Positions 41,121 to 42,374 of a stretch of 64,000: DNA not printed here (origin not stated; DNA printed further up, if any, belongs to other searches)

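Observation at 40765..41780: Origin-like arrangement: structured A-rich intergenic region plus 2×69-bp iteron-like direct repeats inside the replisome-organizer gene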

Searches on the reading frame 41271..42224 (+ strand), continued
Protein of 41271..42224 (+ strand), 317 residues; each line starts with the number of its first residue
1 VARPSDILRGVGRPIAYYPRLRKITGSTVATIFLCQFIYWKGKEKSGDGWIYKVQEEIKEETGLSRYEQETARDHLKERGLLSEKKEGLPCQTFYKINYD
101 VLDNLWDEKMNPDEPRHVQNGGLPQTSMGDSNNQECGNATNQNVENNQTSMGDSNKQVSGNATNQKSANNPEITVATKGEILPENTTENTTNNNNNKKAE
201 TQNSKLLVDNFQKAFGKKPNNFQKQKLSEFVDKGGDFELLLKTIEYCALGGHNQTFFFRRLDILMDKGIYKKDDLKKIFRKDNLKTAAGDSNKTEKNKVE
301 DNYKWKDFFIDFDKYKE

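Call 75: fold_search(model_id=the predicted structure, library=pdb)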
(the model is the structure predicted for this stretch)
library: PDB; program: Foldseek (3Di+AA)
matches with E <= 10: 891; with E <= 0.001: 0
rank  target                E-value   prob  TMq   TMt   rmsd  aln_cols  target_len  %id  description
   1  5gpy_A                1.3e-02  1.00  0.21  0.35   5.2       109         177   14  Crystal structure of the human TFIIE complex (released 2016-11-02)
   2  7nvs_W                2.0e-02  1.00  0.21  0.33   5.3       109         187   14  RNA polymerase II core pre-initiation complex with closed promoter DNA in proximal position (released 2021-05-05)
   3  4pql_A                2.8e-02  1.00  0.23  0.49   5.9       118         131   15  N-Terminal domain of DNA binding protein (released 2014-06-11)
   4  2b0l_A                2.9e-02  0.99  0.18  0.47   8.6       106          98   19  C-terminal DNA binding domain of transcriptional pleiotropic repressor CodY. (released 2006-02-21)
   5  2b0l_C                4.0e-02  1.00  0.20  0.57   6.5       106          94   15  C-terminal DNA binding domain of transcriptional pleiotropic repressor CodY. (released 2006-02-21)
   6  3r0a_A                4.4e-02  1.00  0.22  0.51   4.1       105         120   12  Possible transcriptional regulator from Methanosarcina mazei Go1 (gi 21227196) (released 2011-03-23)
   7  7nvr_W                5.2e-02  1.00  0.21  0.31   5.7       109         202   14  Human Mediator with RNA Polymerase II Pre-initiation complex (released 2021-05-05)
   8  4pt7_B                5.2e-02  0.99  0.21  0.45   8.3       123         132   16  Structure of initiator (released 2014-06-25)
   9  9a5c_B                5.2e-02  0.85  0.23  0.30  29.0       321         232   13  Integrative model of GLPD-DNAD by crosslinking MS and deep learning (released 2024-09-18)
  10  4pql_B                5.4e-02  1.00  0.23  0.50   5.9       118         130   15  N-Terminal domain of DNA binding protein (released 2014-06-11)
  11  3gw2                  5.7e-02  0.99  0.18  0.51   8.9       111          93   20  Crystal structure of possible transcriptional regulatory protein (fragment 1-100) from Mycobacterium bovis. Northeast St (released 2009-04-21)
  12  2fsw_B                6.0e-02  1.00  0.20  0.55   8.5       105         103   19  Crystal Structure of the Putative Transcriptional Regualator, MarR family from Porphyromonas gingivalis W83 (released 2006-03-07)
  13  6cmv_B                6.0e-02  1.00  0.20  0.47   4.6        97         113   14  Crystal structure of Archaeal Biofilm Regulator (AbfR2) from Sulfolobus acidocaldarius (released 2018-11-14)
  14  6cmv_C                8.2e-02  0.99  0.21  0.49   4.6        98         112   14  Crystal structure of Archaeal Biofilm Regulator (AbfR2) from Sulfolobus acidocaldarius (released 2018-11-14)
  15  9a6f_A                8.6e-02  0.97  0.18  0.21   8.8       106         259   19  Integrative model of CODY-YPPF by crosslinking MS and deep learning (released 2024-09-18)
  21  5kbj_H                1.0e-01  1.00  0.20  0.44   4.7        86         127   19  Structure of Rep-DNA complex (released 2016-06-29)
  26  5kbj_A                1.5e-01  0.99  0.21  0.46   6.8       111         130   15  Structure of Rep-DNA complex (released 2016-06-29)
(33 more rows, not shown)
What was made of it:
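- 41271..42224 (+): Replication initiator, 317 aa. Winged-helix N-terminal domain at aa 1-112, disordered linker at aa 113-196, DnaD-like C-terminal domain at aa 196-280. Foldseek finds winged-helix folds, including staphylococcal RepA_N initiators (call 75).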

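Call 90: search_protein_families(library=phrogs, proteins=[L006:764-1732:+, P0007], max_evalue=0.001)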
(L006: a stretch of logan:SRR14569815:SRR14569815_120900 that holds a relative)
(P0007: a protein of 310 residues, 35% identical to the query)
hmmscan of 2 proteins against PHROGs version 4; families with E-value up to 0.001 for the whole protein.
L006:764-1732:+ (322 aa): 5 families
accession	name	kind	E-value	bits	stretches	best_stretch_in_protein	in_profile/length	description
phrog_22444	-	unknown function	7.2e-26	92.4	1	4-166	11-179/352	-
phrog_6493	-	DNA, RNA and nucleotide metabolism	2.3e-15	57.7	1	19-304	18-248/261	DnaD-like helicase loader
phrog_186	-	DNA, RNA and nucleotide metabolism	9.7e-10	39.6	1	69-253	57-213/308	DnaD-like helicase loader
phrog_428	-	DNA, RNA and nucleotide metabolism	1.2e-09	38.9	1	69-208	122-237/455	replication initiation protein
phrog_9773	-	DNA, RNA and nucleotide metabolism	1.8e-08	35.4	1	67-210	45-180/288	replication initiation O-like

P0007 (310 aa): 9 families
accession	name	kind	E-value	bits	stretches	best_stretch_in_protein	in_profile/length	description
phrog_6493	-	DNA, RNA and nucleotide metabolism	1.7e-21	77.7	1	35-231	22-189/261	DnaD-like helicase loader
phrog_9773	-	DNA, RNA and nucleotide metabolism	3.3e-21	77.2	1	20-203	7-170/288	replication initiation O-like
phrog_428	-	DNA, RNA and nucleotide metabolism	2.1e-16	61.1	1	16-198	84-240/455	replication initiation protein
phrog_1347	-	unknown function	5.3e-10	39.6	1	23-189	11-168/417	-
phrog_678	-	DNA, RNA and nucleotide metabolism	8.2e-10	39.7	1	45-211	75-222/346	replication initiation O-like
phrog_186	-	DNA, RNA and nucleotide metabolism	1e-09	39.5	1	36-299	41-273/308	DnaD-like helicase loader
phrog_270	-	DNA, RNA and nucleotide metabolism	9.1e-08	32.9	1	47-203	54-186/383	replication initiation protein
phrog_345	-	DNA, RNA and nucleotide metabolism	0.00034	21.4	1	50-206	56-209/297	replication initiation O-like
phrog_391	-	DNA, RNA and nucleotide metabolism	0.00043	21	1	54-194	30-163/298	replication initiation O-like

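Call 96: find_related_loci(query=A2, collection=genome_contigs, flank=1200)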
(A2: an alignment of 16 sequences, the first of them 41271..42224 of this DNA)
Query A2 (317 aa) in genome_contigs; peptide patterns used: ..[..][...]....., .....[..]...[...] (x = any residue, [..] = any of these).
211 stretches matched a pattern; 179 encode a relative of the query (tblastn E <= 1e-3); the best 80 are kept; 80 distinct loci.
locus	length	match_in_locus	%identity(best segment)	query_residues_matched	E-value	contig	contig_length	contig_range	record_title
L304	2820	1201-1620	51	3-144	2e-42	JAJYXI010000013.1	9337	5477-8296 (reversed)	MAG: Nitrospirae bacterium isolate FK3.bin35 NODE_14672_length_9337_cov_9.414441, whole genome shotgun sequence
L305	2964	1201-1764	41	5-161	2e-42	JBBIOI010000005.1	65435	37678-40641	MAG: Deltaproteobacteria bacterium isolate TCS170221_bin_276 NODE_296_length_65435_cov_3.6204, whole genome shotgun sequ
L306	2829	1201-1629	50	1-144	4e-42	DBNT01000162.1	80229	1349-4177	MAG TPA_asm: Nitrospiraceae bacterium UBA665 UBA665_contig_328, whole genome shotgun sequence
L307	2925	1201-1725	42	5-206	3e-37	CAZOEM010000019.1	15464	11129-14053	MAG TPA_asm: uncultured Halobacteria archaeon isolate binchicken_co116_93 genome assembly, contig: NODE_3889_length_1546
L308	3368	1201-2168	35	2-213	2e-37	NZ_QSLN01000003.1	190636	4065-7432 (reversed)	Ammonifex thiophilus strain SR NODE_3_length_190655_cov_33.150156, whole genome shotgun sequence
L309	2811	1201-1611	44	5-147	1e-35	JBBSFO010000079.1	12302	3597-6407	MAG: Thermomicrobiales bacterium isolate LS1_sbin.90 LS1_sbin.90_K_92378_L_12302_cov_12.5583, whole genome shotgun seque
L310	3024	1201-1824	35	5-192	6e-35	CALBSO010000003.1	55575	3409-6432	MAG TPA_asm: uncultured Thermomicrobia bacterium isolate SRR5457059_bin.136_CONCOCT_v1.1_MAG genome assembly, contig: ER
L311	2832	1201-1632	45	5-145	1e-34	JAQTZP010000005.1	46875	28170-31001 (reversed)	MAG: Candidatus Paceibacterota bacterium isolate STC_63 NODE_1521_length_46875_cov_5.459870_Sandtown_C, whole genome sho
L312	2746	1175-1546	45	5-143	5e-34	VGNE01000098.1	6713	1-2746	MAG: Chloroflexi bacterium isolate K_DeepCast_100m_m2_203 K_DeepCast_100m_m2_203_Ga0194127_10017527, whole genome shotgu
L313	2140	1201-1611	43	5-147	7e-34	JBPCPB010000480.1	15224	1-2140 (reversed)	MAG: Thermomicrobiales bacterium isolate TH_ant_mag_171 S1Ck127_7770300_flag_0_multi_16.9894_len_15224, whole genome sho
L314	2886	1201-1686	40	5-170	1e-33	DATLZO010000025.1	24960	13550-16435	MAG TPA_asm: Candidatus Paceibacterota bacterium isolate SMAG_U13300 k141_432182, whole genome shotgun sequence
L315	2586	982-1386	40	3-149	3e-33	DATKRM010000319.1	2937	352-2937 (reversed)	MAG TPA_asm: Solirubrobacteraceae bacterium isolate SMAG_U14028 k141_729058, whole genome shotgun sequence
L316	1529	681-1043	52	5-132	5e-34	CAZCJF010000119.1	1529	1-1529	MAG TPA_asm: uncultured Ignavibacteriaceae bacterium isolate SRP290908_co1_122 genome assembly, contig: NODE_139020_leng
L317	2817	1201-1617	43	3-147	7e-33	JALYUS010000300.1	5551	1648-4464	MAG: Chloroflexota bacterium isolate LAG bin23 SD1463-65_k127_19908, whole genome shotgun sequence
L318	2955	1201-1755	36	5-176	5e-32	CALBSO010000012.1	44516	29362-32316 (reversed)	MAG TPA_asm: uncultured Thermomicrobia bacterium isolate SRR5457059_bin.136_CONCOCT_v1.1_MAG genome assembly, contig: ER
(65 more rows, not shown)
